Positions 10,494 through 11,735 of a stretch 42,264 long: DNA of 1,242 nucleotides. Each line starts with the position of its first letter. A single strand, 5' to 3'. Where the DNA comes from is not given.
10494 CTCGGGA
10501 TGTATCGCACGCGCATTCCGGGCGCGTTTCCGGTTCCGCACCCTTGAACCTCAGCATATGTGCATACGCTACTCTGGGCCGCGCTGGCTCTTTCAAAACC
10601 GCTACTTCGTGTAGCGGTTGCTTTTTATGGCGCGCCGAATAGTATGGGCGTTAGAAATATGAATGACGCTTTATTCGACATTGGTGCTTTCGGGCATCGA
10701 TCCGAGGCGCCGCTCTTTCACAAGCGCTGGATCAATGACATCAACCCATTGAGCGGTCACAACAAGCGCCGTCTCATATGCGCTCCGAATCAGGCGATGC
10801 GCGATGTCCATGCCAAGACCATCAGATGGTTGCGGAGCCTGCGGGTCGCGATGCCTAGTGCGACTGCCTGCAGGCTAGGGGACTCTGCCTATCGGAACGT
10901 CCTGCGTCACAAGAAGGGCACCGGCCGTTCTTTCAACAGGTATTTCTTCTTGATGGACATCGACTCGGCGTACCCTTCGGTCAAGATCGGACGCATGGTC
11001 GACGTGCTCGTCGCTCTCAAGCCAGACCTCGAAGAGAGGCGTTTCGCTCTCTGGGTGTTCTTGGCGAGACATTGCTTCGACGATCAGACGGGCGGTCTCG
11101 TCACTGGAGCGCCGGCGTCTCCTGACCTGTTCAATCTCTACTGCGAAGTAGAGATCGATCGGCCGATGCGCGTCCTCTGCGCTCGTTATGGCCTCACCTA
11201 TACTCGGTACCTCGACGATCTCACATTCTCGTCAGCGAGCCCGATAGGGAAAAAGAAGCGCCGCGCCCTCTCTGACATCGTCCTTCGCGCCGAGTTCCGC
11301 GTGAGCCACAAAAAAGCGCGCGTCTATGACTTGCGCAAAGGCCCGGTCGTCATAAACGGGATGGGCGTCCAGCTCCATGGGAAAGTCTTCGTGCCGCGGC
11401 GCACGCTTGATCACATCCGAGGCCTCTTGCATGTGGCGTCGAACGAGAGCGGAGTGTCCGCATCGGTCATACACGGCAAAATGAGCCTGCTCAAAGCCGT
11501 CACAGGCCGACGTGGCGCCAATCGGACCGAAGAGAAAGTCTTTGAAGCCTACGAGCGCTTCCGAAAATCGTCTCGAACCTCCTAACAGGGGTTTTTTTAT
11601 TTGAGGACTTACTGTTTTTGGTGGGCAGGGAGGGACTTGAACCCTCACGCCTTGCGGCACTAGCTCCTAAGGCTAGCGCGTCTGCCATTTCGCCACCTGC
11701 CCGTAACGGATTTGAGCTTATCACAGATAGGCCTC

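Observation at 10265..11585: Stand-alone retron-type reverse transcriptase with an inverted-repeat-bracketed structured RNA and no co-oriented effector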

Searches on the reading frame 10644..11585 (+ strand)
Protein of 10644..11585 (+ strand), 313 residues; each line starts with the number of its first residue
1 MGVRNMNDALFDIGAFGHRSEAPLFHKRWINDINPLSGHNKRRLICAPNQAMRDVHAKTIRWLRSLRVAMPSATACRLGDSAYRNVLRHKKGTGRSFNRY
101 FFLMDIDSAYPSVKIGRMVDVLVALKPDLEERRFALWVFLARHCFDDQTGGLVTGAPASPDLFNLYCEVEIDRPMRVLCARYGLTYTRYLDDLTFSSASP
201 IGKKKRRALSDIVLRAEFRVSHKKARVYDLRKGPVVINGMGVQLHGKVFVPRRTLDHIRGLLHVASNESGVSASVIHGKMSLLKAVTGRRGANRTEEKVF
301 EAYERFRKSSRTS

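Call 4: search_protein_families(library=pfam, proteins=[window:10644-11585:+], max_evalue=1)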
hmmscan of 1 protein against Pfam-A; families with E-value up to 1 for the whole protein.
window:10644-11585:+ (313 aa): 1 family
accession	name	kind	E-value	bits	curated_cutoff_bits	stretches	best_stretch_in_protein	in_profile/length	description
PF00078.32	RVT_1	-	1.1e-10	42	29.6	1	40-228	7-192/205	Reverse transcriptase (RNA-dependent DNA polymerase)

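Call 5: search_protein_families(library=padloc, proteins=[window:10644-11585:+], max_evalue=1)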
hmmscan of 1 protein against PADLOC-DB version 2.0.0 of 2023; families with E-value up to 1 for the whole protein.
window:10644-11585:+ (313 aa): 52 families (the best 25 are shown)
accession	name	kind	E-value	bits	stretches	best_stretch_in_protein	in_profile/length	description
PDLC02941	RT_II-A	-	1.9e-23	81.1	1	40-288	51-283/309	-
PDLC02952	RT_VI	-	4.3e-22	76.7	1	39-286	41-271/279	-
PDLC03740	RT_outgroup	-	1.1e-21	75.6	2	152-289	251-383/407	retron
PDLC02943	RT_III-A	-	2.4e-21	74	1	41-268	61-271/322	-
PDLC02949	RT_other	-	2.8e-21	74.3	2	154-289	316-446/481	-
PDLC02960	RT-Protease_XI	-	4.1e-21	73.5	1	40-274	44-272/506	single gene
PDLC02956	RT_XIII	-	4.8e-21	73.3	1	152-292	272-414/469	-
PDLC02959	RT-Protease_XI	-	5.2e-21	73.1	1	40-270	46-271/510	single gene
PDLC02962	RT-TIR_XII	-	1e-20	72.1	1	41-277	53-284/478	single gene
PDLC02961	RT-TIR_XII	-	5.4e-20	69.8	1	40-269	54-278/475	single gene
PDLC02939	RT_II-A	-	9.1e-20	69.3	1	40-284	39-279/304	-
PDLC02946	RT_III-A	-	4.4e-19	66.8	1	40-260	72-274/330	-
PDLC02955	RT_X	-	1.2e-18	65.5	1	38-273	33-249/272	-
PDLC02945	RT_III-A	-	9.3e-17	59.1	1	143-266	193-311/362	-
PDLC02938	RT_I-B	-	1.8e-16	58.2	1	72-276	71-259/332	-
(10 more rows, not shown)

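Call 6: search_protein_families(library=ncbifam, proteins=[window:10644-11585:+], max_evalue=1)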
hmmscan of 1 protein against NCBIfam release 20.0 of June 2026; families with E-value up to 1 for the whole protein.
window:10644-11585:+ (313 aa): 4 families
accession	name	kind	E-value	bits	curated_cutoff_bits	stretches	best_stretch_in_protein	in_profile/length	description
NF038233.2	retron_St85_RT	exception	2.3e-24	86.2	235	1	40-287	36-277/289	retron St85 family RNA-directed DNA polymerase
NF042941.1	Retron_TIR_antiphage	equivalog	5.2e-18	65.1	600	1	41-276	40-276/464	TIR domain-containing anti-phage reverse transcriptase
NF038237.1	retron_Ec67_fus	exception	1.2e-12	47.1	450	1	42-227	49-247/572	retron Ec67 family RNA-directed DNA polymerase/endonuclease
NF041746.1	Drt2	equivalog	0.00027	20.2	390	1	147-231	219-302/416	antiviral reverse transcriptase Drt2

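Call 12: find_homologous_proteins(query=window:10644-11585:+)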
Query window:10644-11585:+ (313 aa): 165 proteins with E <= 0.001 among 2583 candidates; the best 120 are listed.
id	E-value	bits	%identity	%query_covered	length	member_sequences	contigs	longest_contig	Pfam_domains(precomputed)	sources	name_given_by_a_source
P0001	8.9e-206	700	100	98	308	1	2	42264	PF00078.33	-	-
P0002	2.6e-105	370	59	93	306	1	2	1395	PF00078.33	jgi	jgi:hypothetical protein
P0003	2.1e-99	351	56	95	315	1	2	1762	PF00078.33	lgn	-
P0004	2.2e-97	344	56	93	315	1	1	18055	PF00078.33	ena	-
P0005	1.8e-95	338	54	91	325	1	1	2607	PF00078.33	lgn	-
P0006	3.3e-94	334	54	93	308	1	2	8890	PF00078.33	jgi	jgi:hypothetical protein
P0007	1.1e-92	329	54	93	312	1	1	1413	PF00078.33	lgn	-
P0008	3.8e-90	320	52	93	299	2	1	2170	PF00078.33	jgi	-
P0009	2.2e-83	298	49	93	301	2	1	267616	PF00078.33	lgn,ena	-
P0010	8.9e-83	296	52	91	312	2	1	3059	PF00078.33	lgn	-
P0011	6.1e-82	294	50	90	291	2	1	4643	PF00078.33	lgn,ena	-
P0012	3.1e-80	288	48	93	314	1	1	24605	PF00078.33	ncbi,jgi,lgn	ncbi:MAG: reverse transcriptase domain-containing protein [Candidatus Paceibacterota bacterium]|jgi:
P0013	6.7e-77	277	48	90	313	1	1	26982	PF00078.33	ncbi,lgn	-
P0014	6.2e-73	264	46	98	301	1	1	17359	PF00078.33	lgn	-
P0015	1.0e-72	263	44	95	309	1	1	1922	PF00078.33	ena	-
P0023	1.8e-69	253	42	94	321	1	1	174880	PF00078.33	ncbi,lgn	-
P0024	6.3e-69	251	41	93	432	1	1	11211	PF00078.33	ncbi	-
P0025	7.2e-69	251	45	92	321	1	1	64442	PF00078.33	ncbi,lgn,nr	ncbi:MAG: reverse transcriptase domain-containing protein [bacterium]|nr:reverse transcriptase domai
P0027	2.2e-68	249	45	93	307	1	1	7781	PF00078.33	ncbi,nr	ncbi:MAG: reverse transcriptase domain-containing protein [bacterium]|nr:reverse transcriptase domai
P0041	1.6e-64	236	45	92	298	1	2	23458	PF00078.33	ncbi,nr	ncbi:MAG: hypothetical protein HY451_00685 [Parcubacteria group bacterium]|nr:hypothetical protein [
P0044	2.8e-64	236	43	91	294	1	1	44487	PF00078.33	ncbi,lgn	ncbi:MAG: reverse transcriptase domain-containing protein [bacterium]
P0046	4.2e-64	235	40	91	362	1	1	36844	PF00078.33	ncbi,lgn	-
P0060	6.0e-61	225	40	92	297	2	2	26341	PF00078.33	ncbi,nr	ncbi:hypothetical protein C4546_01880 [Candidatus Parcubacteria bacterium]|nr:MAG: hypothetical prot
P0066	6.6e-60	221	47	88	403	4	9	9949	PF00078.33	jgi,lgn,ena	-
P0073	9.6e-59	217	42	92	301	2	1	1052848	PF00078.33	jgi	jgi:RNA-directed DNA polymerase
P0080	2.9e-56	209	41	95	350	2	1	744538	PF00078.33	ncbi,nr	ncbi:MAG: reverse transcriptase family protein [Patescibacteria group bacterium]|nr:reverse transcri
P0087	2.7e-55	206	42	90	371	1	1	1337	PF00078.33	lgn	-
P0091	4.3e-54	202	41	92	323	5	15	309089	PF00078.33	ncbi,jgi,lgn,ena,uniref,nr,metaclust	ncbi:hypothetical protein A3A71_03770 [Candidatus Berkelbacteria bacterium RIFCSPLOWO2_01_FULL_50_28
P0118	4.2e-46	176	38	92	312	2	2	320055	-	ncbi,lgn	ncbi:MAG: hypothetical protein AAB407_00925 [Patescibacteria group bacterium]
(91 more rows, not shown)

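Call 15: find_related_loci(query=A1, collection=genome_contigs, flank=6000)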
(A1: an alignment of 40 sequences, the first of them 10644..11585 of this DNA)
Query A1 (313 aa) in genome_contigs; peptide patterns used: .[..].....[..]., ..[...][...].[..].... (x = any residue, [..] = any of these).
102 stretches matched a pattern; 43 encode a relative of the query (tblastn E <= 1e-3); 43 distinct loci.
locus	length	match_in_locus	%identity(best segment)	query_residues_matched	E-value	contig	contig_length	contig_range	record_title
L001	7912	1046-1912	48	23-313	2e-86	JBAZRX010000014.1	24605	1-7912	MAG: Candidatus Paceibacterota bacterium isolate SO_2017_GW1_159 NODE_8222_length_24605_cov_1.264196_OW334_2017, whole g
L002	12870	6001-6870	49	23-312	1e-86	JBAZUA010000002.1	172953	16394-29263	MAG: Candidatus Paceibacterota bacterium isolate SO_2017_GW1_216 NODE_654_length_172953_cov_1.849050_OW334_2017, whole g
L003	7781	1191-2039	45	21-311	6e-75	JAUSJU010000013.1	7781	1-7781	MAG: bacterium isolate E14_metabat.bin.321 E14_k141_58667, whole genome shotgun sequence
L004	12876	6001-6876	41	22-307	1e-71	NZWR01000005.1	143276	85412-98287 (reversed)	MAG: Candidatus Campbellbacteria bacterium isolate NAT484 88099, whole genome shotgun sequence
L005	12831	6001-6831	43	23-308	9e-71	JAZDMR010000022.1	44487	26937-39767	MAG: bacterium isolate MEGAHIT-group-0.67 k141_13178716, whole genome shotgun sequence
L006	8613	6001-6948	40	21-306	2e-70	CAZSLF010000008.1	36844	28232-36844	MAG TPA_asm: uncultured Candidatus Saccharibacteria bacterium isolate SRP286056_co1_598 genome assembly, contig: NODE_11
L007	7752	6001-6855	42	21-311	3e-69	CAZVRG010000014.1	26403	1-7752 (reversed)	MAG TPA_asm: uncultured Candidatus Saccharibacteria bacterium isolate SRP178908_co1_39 genome assembly, contig: NODE_111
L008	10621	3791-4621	41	23-307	7e-69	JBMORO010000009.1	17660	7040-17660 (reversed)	MAG: Patescibacteria group bacterium isolate Betzabe_MAG182 MAG182_9, whole genome shotgun sequence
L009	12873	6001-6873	41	11-311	2e-66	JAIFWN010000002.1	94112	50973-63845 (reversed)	MAG: Candidatus Parcubacteria bacterium isolate viral-cat_50_13 PAFVLPS_2018_scaffold_2500, whole genome shotgun sequenc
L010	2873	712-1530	42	33-313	2e-65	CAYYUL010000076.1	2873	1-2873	MAG TPA_asm: uncultured Candidatus Saccharibacteria bacterium isolate SRP269290_co2_270 genome assembly, contig: NODE_59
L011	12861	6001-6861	42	21-312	7e-64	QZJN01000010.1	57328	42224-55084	MAG: Candidatus Parcubacteria bacterium isolate SURF_38 contig-100_687_length_57328_read_count_773862, whole genome shot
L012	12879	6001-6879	40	20-311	6e-64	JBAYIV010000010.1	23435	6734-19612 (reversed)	MAG: Candidatus Paceibacterota bacterium isolate SO_2016_GW1_39 scaffold03790_OW334_2016, whole genome shotgun sequence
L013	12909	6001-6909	38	21-312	8e-63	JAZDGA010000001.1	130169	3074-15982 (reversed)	MAG: Candidatus Vogelbacteria bacterium isolate MEGAHIT-group-0.230 k141_9599310, whole genome shotgun sequence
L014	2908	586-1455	39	23-311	2e-62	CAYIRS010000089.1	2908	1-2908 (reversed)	MAG TPA_asm: uncultured Gammaproteobacteria bacterium isolate ERP119705_co25_105 genome assembly, contig: NODE_63943_len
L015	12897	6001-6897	41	21-308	9e-62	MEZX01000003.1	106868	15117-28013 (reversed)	MAG: Candidatus Berkelbacteria bacterium RIFCSPLOWO2_01_FULL_50_28 rifcsplowo2_01_scaffold_531, whole genome shotgun seq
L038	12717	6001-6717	37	41-286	5e-31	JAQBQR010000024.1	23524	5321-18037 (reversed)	MAG: Parcubacteria group bacterium isolate RYN_378 scaffold_4000210, whole genome shotgun sequence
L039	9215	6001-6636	35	4-229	1e-30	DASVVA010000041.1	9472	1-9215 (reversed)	MAG TPA_asm: Candidatus Paceibacterota bacterium isolate SMAG_U3331 k141_343219, whole genome shotgun sequence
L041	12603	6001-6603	37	41-246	4e-30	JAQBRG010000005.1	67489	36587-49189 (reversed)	MAG: Parcubacteria group bacterium isolate RYN_393 scaffold_3809119, whole genome shotgun sequence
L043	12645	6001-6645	30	41-248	9e-22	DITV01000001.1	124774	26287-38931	MAG TPA_asm: Candidatus Saccharibacteria bacterium UBA6175 UBA6175_contig_70910, whole genome shotgun sequence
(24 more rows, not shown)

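Call 32: find_related_loci(query=A1, collection=metagenome_contigs, flank=4000)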
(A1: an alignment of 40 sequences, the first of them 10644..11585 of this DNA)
Query A1 (313 aa) in metagenome_contigs; peptide patterns used: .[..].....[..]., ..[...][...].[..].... (x = any residue, [..] = any of these).
180 stretches matched a pattern; 75 encode a relative of the query (tblastn E <= 1e-3); 75 distinct loci.
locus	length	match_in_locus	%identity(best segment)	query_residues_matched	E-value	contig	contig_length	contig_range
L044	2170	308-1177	52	22-311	3e-98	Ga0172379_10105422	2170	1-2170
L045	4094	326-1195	49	23-312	6e-87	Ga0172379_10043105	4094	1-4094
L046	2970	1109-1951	46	21-307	1e-80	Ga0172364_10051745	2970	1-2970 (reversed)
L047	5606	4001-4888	45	10-311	2e-74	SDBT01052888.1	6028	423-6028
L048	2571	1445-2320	41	22-307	7e-73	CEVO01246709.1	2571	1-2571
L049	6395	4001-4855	45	20-308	2e-68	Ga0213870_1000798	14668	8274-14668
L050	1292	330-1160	43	22-307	4e-72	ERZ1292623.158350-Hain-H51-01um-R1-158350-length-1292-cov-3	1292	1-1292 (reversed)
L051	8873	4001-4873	41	10-304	3e-68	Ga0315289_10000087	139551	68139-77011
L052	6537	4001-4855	43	21-308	2e-67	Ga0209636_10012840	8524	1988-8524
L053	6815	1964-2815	41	21-307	1e-67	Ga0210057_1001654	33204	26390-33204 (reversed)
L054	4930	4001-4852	41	21-307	1e-67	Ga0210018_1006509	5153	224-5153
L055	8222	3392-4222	47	32-305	4e-67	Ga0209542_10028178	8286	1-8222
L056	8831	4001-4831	47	32-305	4e-67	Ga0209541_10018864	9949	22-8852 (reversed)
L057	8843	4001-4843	42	23-308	1e-66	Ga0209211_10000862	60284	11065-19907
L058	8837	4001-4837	44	21-308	8e-67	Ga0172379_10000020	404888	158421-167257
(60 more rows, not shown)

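Call 42: search_solved_structures(query=A1, max_evalue=0.01, show_alignments=2)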
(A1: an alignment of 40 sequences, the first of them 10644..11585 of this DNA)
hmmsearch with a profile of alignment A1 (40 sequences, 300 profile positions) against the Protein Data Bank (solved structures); distinct sequences matched with E-value up to 0.01: 31.
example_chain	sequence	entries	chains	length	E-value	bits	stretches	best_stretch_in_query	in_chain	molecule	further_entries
9e8z_H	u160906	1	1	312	8.3e-32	114.1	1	34-281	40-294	Retron Ec83 reverse transcriptase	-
7v9u_A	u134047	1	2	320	2.3e-30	109.3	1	17-277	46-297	RNA-directed DNA polymerase from retron EC86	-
7v9x_A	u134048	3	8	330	2.5e-30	109.2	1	17-277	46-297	RNA-directed DNA polymerase from retron EC86 | Retron Ec86 reverse transcriptase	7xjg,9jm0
8qbk_A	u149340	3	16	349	3e-30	108.9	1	17-277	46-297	Retron Ec86 reverse transcriptase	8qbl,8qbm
9n69_E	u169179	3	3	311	3.7e-26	95.5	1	34-265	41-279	RNA-directed DNA polymerase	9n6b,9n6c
22et_A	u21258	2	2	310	2.6e-25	92.7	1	31-253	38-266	Retron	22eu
9l7p_E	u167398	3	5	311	2.5e-23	86.2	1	31-252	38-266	Retron St85 family RNA-directed DNA polymerase | Retron I-A Ec78 reverse transcriptase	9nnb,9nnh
9kjx_A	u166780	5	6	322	2.8e-23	86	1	31-252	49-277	RNA-directed DNA polymerase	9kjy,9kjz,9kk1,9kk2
9vhe_A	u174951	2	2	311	1.2e-22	84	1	31-264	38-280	Retron Ec78 reverse transcriptase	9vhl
9lm3_A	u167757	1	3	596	3.3e-20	76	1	32-285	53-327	Retron Ec67 protein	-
9i2f_C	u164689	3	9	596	3.3e-20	76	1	32-285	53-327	Retron Ec67 protein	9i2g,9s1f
36ht_A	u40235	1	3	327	5.2e-20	75.3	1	29-216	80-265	Retron-Kva2 Reverse Transcriptase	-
8bgj_A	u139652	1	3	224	7.8e-13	51.8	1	29-210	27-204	RNA-directed DNA polymerase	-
9p4j_E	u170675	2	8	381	1.6e-10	44.2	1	28-231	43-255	Retron Eco8 reverse transcriptase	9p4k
23or_A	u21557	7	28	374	1.6e-10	44.1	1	28-231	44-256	Retron Eco8 reverse transcriptase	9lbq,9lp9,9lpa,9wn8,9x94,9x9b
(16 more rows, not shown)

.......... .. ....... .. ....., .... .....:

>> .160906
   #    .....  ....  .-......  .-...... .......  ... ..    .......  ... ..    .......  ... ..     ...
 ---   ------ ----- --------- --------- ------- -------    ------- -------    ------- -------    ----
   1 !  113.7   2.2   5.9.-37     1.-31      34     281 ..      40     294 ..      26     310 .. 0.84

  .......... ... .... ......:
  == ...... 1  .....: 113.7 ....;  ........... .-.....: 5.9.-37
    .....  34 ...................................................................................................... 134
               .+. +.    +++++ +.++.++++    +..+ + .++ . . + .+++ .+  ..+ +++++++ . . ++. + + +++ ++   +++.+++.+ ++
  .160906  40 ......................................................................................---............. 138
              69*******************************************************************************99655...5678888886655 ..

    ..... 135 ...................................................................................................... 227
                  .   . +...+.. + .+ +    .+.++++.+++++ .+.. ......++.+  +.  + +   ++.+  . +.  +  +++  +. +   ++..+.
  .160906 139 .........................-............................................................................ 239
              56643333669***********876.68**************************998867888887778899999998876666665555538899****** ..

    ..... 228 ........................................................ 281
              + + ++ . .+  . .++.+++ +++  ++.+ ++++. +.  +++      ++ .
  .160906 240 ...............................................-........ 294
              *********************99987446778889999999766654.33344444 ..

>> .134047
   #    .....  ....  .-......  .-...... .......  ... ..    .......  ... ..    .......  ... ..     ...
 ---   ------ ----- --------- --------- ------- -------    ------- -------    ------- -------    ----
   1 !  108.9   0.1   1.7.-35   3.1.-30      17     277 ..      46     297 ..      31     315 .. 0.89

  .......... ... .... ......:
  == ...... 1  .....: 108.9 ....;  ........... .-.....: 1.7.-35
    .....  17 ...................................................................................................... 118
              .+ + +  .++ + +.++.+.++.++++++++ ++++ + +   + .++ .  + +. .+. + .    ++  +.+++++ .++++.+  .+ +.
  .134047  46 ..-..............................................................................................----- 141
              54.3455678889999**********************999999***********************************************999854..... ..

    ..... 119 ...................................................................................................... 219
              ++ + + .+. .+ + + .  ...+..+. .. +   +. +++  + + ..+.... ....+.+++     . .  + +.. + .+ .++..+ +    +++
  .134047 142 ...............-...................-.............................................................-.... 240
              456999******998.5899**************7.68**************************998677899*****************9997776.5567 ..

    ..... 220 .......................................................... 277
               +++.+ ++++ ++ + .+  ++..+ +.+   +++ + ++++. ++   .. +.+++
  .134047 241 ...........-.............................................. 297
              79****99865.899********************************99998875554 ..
